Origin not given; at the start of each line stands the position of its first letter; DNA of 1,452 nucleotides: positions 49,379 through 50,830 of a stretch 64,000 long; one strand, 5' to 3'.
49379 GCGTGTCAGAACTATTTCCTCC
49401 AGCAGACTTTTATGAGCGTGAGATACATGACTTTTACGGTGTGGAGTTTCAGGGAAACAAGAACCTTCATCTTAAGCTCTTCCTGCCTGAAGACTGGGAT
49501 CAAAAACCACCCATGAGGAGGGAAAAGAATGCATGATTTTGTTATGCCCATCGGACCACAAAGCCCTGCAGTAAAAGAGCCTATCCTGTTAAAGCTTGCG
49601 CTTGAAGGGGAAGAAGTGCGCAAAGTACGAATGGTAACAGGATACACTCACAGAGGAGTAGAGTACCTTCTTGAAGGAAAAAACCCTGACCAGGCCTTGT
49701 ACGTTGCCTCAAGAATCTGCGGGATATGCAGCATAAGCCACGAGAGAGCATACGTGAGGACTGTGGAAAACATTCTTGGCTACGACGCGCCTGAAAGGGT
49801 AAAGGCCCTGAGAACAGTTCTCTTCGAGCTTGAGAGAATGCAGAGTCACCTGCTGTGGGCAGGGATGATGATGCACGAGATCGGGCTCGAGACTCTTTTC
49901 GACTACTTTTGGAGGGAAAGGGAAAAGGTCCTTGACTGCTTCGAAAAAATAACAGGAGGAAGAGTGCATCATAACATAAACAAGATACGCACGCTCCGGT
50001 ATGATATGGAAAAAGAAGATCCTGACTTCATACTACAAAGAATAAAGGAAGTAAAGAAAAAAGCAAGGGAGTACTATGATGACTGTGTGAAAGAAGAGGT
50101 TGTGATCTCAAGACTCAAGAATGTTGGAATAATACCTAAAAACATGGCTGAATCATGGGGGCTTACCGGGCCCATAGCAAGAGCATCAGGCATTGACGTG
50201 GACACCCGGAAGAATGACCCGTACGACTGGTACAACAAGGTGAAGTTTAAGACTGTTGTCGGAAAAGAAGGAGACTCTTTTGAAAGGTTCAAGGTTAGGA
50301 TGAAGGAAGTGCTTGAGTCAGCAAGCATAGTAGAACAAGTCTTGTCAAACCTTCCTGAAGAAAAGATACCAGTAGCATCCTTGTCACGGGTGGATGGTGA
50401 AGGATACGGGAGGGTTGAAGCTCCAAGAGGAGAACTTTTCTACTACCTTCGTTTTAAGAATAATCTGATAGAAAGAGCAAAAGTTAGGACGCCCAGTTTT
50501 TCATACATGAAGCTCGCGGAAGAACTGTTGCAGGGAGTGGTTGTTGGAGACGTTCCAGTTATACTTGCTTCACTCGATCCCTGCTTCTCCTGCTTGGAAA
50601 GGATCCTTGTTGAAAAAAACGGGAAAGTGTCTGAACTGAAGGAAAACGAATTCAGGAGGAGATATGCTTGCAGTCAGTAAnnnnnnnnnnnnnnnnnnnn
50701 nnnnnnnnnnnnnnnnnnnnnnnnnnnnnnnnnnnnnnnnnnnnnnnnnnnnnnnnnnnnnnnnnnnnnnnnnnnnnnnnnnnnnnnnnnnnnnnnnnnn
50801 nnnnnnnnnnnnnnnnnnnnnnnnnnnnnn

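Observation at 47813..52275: Minimal group-4 (Ech/Mbh-type) [NiFe] hydrogenase cluster with dedicated HycI protease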

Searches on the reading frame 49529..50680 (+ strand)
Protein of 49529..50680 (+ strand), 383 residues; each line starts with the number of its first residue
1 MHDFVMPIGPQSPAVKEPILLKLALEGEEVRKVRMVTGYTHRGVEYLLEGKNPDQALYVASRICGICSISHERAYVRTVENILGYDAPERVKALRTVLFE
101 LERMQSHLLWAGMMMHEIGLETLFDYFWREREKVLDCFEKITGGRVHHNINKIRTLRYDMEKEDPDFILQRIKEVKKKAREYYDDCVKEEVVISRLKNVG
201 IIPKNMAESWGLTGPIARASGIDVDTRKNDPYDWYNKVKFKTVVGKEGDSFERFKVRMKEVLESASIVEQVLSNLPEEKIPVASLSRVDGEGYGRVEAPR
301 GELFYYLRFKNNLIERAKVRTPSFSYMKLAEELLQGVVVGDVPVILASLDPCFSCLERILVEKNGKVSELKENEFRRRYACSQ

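Call 3: search_protein_families(library=pfam, proteins=[window:49529-50680:+], max_evalue=0.01)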
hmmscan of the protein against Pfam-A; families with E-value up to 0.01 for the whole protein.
window:49529-50680:+ (383 aa): 2 families
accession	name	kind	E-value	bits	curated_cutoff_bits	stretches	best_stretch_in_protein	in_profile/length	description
PF00346.24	Complex1_49kDa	-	5.1e-64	216.4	24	2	118-282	2-166/271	Respiratory-chain NADH dehydrogenase, 49 Kd subunit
PF00374.24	NiFeSe_Hases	-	1.3e-17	64.3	25.8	1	42-110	1-69/508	Nickel-dependent hydrogenase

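Call 4: search_protein_families(library=ncbifam, proteins=[window:49529-50680:+], max_evalue=0.01)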
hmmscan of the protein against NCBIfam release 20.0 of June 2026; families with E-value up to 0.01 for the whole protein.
window:49529-50680:+ (383 aa): 16 families
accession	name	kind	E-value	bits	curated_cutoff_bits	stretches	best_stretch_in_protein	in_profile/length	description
NF004739.1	PRK06075.1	equivalog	3e-88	296.2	360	2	6-281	3-278/384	NADH-quinone oxidoreductase subunit D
TIGR01962.1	NuoD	equivalog_domain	2.1e-80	270.5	459.35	2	4-280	3-279/386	NADH dehydrogenase (quinone) subunit D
NF040602.1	F420_dehyd_FpoD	exception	1.9e-77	260.8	600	1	3-357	7-371/372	F420H2 dehydrogenase subunit FpoD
NF008974.0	PRK12322.1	equivalog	1.5e-71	241.3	522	1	3-352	6-360/366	NADH-quinone oxidoreductase subunit D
NF009808.0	PRK13292.1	equivalog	5.8e-63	212.9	1156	2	3-279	407-683/791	NADH-quinone oxidoreductase subunit B/C/D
NF008728.0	PRK11742.1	equivalog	1.7e-59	201.8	840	2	5-279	216-490/598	NADH-quinone oxidoreductase subunit C/D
NF005649.0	PRK07415.1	equivalog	4.3e-57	193.9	583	2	4-277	11-285/394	NAD(P)H-quinone oxidoreductase subunit H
TIGR03295.1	frhA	equivalog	6e-20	71.6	392.5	1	34-188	33-194/412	coenzyme F420 hydrogenase subunit alpha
NF033181.1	NiFeSe_hydrog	equivalog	4.9e-19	68.6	600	2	25-109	22-105/507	nickel-dependent hydrogenase large subunit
NF045518.1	H2_NiFeSe_large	exception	4.3e-18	65.4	780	2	25-109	22-105/485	NiFeSe hydrogenase large subunit HysA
NF040828.1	sulfhyd_ShyA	equivalog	8.5e-13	48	700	2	24-110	20-106/415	NAD(P)-dependent hydrogenase/sulfhydrogenase 2 subunit alpha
NF040832.1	sulfhyd_HydA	equivalog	1e-11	44.6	880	1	27-110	25-108/426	NADPH-dependent hydrogenase/sulfhydrogenase 1 subunit alpha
NF007778.0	PRK10467.1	equivalog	3.8e-10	38.7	969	1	35-108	32-105/567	hydrogenase 2 large subunit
NF041785.2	VhuA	equivalog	1.1e-08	34.1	800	1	40-109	37-106/418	F420-non-reducing hydrogenase Vhu subunit A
NF007550.0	PRK10170.1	equivalog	3.3e-08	32.4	1101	1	34-109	46-121/597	Ni/Fe-hydrogenase large subunit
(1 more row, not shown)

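Call 8: find_homologous_proteins(query=window:49529-50680:+, max_evalue=1e-10)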
Query window:49529-50680:+ (383 aa): 5144 proteins with E <= 1e-10 among 8000 candidates; the best 120 are listed.
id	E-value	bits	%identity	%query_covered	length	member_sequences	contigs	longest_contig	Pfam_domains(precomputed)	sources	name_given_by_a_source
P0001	4.9e-256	866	100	100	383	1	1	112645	PF00374.25,PF00346.25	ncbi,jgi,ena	-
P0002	1.8e-216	736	81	99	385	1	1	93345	PF00374.25,PF00346.25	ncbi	-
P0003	7.6e-193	659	71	100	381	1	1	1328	PF00374.25,PF00346.25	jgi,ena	-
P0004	7.3e-149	514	58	100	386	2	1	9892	PF00374.25,PF00346.25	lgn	-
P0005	9.2e-149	513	56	100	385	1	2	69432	PF00374.25,PF00346.25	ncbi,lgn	ncbi:MAG: nickel-dependent hydrogenase large subunit [Candidatus Aenigmatarchaeota archaeon]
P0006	2.6e-148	512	59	99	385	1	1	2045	PF00374.25,PF00346.25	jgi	-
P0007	7.3e-147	507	61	99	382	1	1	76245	PF00374.25,PF00346.25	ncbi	-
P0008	5.1e-146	504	57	99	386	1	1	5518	PF00374.25,PF00346.25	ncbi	ncbi:MAG: nickel-dependent hydrogenase large subunit [archaeon]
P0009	6.9e-145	501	57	100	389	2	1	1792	PF00374.25,PF00346.25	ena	-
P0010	9.6e-145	500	56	100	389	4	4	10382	PF00374.25,PF00346.25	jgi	jgi:Ni,Fe-hydrogenase III large subunit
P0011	1.2e-144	500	57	100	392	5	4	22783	PF00374.25,PF00346.25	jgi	jgi:Ni,Fe-hydrogenase III large subunit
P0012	3.5e-144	498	55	100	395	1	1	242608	PF00374.25,PF00346.25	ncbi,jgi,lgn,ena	-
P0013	3.5e-144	498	55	100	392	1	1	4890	PF00374.25,PF00346.25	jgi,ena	-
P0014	1.2e-143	497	55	100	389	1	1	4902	PF00374.25,PF00346.25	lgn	-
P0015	1.5e-143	496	56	100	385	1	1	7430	PF00374.25,PF00346.25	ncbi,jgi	-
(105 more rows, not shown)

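Call 10: find_encoding_contigs(protein=P0001, flank=10000, max_places=4)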
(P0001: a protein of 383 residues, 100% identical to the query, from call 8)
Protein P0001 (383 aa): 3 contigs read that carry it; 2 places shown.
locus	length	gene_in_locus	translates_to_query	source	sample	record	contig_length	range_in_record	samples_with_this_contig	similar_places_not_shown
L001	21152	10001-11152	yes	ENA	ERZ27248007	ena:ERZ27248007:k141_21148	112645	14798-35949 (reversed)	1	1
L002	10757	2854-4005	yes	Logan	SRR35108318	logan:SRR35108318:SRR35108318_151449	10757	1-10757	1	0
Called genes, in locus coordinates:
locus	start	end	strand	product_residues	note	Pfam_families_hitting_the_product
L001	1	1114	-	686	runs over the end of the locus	PF00270:DEAD, PF04851:ResIII, PF22527:DEXQc_Suv3 (faint), PF00271:Helicase_C, PF21280:Helicase_dom4_arc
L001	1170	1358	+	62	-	-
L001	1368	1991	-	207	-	-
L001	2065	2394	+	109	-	PF01849:NAC, PF19026:UBA_HYPK (weak)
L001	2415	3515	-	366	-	-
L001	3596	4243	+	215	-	PF00254:FKBP_C, PF22199:FKBP26_IF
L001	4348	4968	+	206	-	PF00227:Proteasome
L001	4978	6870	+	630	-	PF17214:KH_TffA, PF00753:Lactamase_B, PF16661:Lactamase_B_6, PF23023:Anti-Pycsar_Apyc1, PF12706:Lactamase_B_2, PF10996:Beta-Casp, PF07521:RMMBL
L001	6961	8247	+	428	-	PF01336:tRNA_anti-codon, PF00152:tRNA-synt_2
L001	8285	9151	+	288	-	PF00361:Proton_antipo_M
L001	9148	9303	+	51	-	-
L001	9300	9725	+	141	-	PF01058:Oxidored_q6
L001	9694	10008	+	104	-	PF00329:Complex1_30kDa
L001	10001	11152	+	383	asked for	PF00374:NiFeSe_Hases, PF00346:Complex1_49kDa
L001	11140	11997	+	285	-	PF00146:NADHdh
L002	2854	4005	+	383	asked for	PF00374:NiFeSe_Hases, PF00346:Complex1_49kDa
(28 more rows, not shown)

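Call 17: find_related_loci(query=A1, collection=genome_contigs, flank=8000)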
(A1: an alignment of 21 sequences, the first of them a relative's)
Query A1 (383 aa) in genome_contigs; peptide patterns used: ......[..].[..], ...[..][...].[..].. (x = any residue, [..] = any of these).
600 stretches matched a pattern (row limit reached: there are more); 594 encode a relative of the query (tblastn E <= 1e-3); the best 80 are kept; 80 distinct loci.
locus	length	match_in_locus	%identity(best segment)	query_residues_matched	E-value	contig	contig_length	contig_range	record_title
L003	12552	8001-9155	56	1-383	3e-154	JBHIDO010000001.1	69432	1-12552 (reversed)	MAG: Candidatus Aenigmatarchaeota archaeon isolate b3.sp3_bin.47 NODE_33_length_69432_cov_7.122778, whole genome shotgun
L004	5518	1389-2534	57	1-381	2e-153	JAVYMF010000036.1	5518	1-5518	MAG: archaeon isolate DPZ-2_202101_bins_94 DPZ-2_202101_bins_94_scaffold_36, whole genome shotgun sequence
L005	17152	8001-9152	55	2-383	2e-147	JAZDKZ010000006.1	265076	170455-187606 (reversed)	MAG: Candidatus Aenigmatarchaeota archaeon isolate MEGAHIT-group-0.557 k141_13764172, whole genome shotgun sequence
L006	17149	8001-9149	54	1-381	1e-144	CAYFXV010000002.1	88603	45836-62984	MAG TPA_asm: uncultured archaeon isolate ERP108616_co2_179 genome assembly, contig: NODE_175_length_88603_cov_23.896113,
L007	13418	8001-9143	49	1-380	1e-128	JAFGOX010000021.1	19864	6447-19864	MAG: Candidatus Iainarchaeum archaeon isolate Zod_Metabat.659 k87_4011821, whole genome shotgun sequence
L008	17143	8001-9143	49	1-380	1e-128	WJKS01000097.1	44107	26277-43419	MAG: Candidatus Aenigmatarchaeota archaeon isolate Bin_042 k141_4215318, whole genome shotgun sequence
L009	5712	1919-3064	49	1-380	3e-128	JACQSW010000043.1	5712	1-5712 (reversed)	MAG: Candidatus Woesearchaeota archaeon isolate NC_groundwater_1395_Ag_S-0.2um_39_41 S_p2_S4_coassembly_k141_1408543, wh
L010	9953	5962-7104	49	1-380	8e-127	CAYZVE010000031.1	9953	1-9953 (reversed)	MAG TPA_asm: uncultured archaeon isolate binchicken_co387_541 genome assembly, contig: NODE_9118_length_9953_cov_13.7041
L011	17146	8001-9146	47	1-380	6e-122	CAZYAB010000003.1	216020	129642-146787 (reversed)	MAG TPA_asm: uncultured Methanosarcinales archaeon isolate SRP077602_co2_46 genome assembly, contig: NODE_37_length_2160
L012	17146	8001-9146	45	1-380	1e-121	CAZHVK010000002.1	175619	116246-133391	MAG TPA_asm: uncultured Methanosarcinales archaeon isolate binchicken_co330_8 genome assembly, contig: NODE_37_length_17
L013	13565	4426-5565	47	1-379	4e-115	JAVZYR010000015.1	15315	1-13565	MAG: Candidatus Aenigmatarchaeota archaeon isolate JZ-3_201901_bins_3 JZ-3_201901_bins_3_scaffold_15, whole genome shotg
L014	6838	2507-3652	43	1-380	1e-113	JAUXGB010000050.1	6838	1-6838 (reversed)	MAG: Candidatus Altiarchaeota archaeon isolate CSMAG_2918 CSMAG_2918_k117_2914763_length_6838_cov_8.0000, whole genome s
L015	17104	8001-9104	48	1-366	6e-113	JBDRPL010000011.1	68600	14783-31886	MAG: Candidatus Micrarchaeota archaeon isolate MEGAHIT-group-2.116 k141_205772, whole genome shotgun sequence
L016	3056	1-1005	50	47-380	3e-115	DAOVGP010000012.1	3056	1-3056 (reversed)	MAG TPA_asm: Candidatus Aenigmatarchaeota archaeon isolate CSMAG_1138 CSMAG_1138_k141_5256226_length_3056_cov_7.4041, wh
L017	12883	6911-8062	44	1-382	6e-110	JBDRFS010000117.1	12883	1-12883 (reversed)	MAG: Candidatus Woesearchaeota archaeon isolate MEGAHIT-group-1.384 k141_11444520, whole genome shotgun sequence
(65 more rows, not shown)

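Call 22: search_solved_structures(query=window:49529-50680:+, max_evalue=0.00001, show_alignments=0)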
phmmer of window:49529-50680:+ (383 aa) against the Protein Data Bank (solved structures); distinct sequences matched with E-value up to 0.00001: 120 (the best 60 are shown).
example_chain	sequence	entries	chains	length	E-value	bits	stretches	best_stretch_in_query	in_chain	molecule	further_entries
6cfw_L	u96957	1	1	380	1.2e-67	231.7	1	6-358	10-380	Membrane-bound hydrogenase subunit alpha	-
7q5y_B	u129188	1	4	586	3.8e-58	200.4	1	4-282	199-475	NADH-quinone oxidoreductase subunit C/D 2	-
2fug_4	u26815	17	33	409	4.1e-56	193.7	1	5-276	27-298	NADH-quinone oxidoreductase chain 4 | NADH-QUINONE OXIDOREDUCTASE SUBUNIT 4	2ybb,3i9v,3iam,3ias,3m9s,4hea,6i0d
7z0s_E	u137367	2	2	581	2.1e-55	191.3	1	4-370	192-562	Formate hydrogenlyase subunit 5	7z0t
7eu3_H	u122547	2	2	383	1.9e-54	188.2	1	5-277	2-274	NAD(P)H-quinone oxidoreductase subunit H, chloroplastic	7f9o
7wfg_H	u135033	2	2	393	2.6e-52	181.2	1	5-304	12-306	NAD(P)H-quinone oxidoreductase subunit H, chloroplastic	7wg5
9grx_H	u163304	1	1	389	9.5e-52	179.3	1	5-278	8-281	NAD(P)H-quinone oxidoreductase subunit H, chloroplastic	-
6hum_H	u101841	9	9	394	3.6e-51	177.4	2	4-277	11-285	NAD(P)H-quinone oxidoreductase subunit H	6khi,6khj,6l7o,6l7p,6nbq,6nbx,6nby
9f5x_E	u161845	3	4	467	5.6e-49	170.2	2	2-277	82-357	NADH:ubiquinone oxidoreductase 49 kD subunit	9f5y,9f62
8ba0_D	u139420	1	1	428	9.7e-49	169.4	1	4-281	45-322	Complex I-49kD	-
8b9z_D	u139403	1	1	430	9.9e-49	169.4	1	4-281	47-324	Complex I-49kD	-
7arc_D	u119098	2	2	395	1.2e-48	169.1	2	3-279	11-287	ND7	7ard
8esw_S2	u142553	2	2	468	1.4e-48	168.9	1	4-281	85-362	Complex I-49kD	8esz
8e9g_D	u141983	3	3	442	4.4e-45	157.4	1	5-278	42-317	NADH-quinone oxidoreductase subunit D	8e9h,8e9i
6gcs_C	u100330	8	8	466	1e-44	156.2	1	4-282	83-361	49-KDA PROTEIN (NUCM) | Subunit NUCM of NADH:Ubiquinone Oxidoreductase (Complex I) | NUCM protein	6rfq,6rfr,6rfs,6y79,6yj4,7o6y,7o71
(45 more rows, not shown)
